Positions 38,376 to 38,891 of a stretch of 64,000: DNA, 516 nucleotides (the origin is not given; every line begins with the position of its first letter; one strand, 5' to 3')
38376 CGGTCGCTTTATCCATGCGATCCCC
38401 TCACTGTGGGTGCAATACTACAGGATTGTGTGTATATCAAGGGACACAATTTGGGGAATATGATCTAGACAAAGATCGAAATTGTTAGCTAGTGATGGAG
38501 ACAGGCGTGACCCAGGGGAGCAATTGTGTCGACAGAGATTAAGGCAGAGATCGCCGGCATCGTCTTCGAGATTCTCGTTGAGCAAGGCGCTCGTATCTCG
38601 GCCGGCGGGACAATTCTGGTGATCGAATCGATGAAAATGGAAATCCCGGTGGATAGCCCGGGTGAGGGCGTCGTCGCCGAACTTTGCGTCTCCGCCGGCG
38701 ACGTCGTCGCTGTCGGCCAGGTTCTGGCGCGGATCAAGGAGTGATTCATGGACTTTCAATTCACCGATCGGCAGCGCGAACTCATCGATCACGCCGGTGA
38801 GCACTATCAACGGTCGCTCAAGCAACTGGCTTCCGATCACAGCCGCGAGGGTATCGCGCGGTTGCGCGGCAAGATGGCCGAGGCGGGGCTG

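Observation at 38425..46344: Shared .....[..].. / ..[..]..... operator in three promoter regions defines a probable MocR regulon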

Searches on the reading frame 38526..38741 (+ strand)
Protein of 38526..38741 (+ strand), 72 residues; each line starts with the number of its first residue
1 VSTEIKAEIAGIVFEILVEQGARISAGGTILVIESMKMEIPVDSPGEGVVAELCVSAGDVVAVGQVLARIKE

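Call 13: search_protein_families(library=pfam, proteins=[window:38526-38741:+])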
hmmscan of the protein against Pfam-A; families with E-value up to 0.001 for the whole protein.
window:38526-38741:+ (72 aa): 4 families
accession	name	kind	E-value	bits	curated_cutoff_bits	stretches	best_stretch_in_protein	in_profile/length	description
PF00364.28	Biotin_lipoyl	-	1.4e-16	60.5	22.1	1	10-70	14-73/73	Biotin-requiring enzyme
PF13533.13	Biotin_lipoyl_2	-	1.3e-09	38.1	29.8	1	42-70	3-31/32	Biotin-lipoyl like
PF16576.10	HlyD_D23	-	1.2e-07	31.7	30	0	36-71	105-140/214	Barrel-sandwich domain of CusB or HlyD membrane-fusion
PF13437.12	HlyD_3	-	3.1e-07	31.5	22.2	0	43-71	3-31/106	HlyD family secretion protein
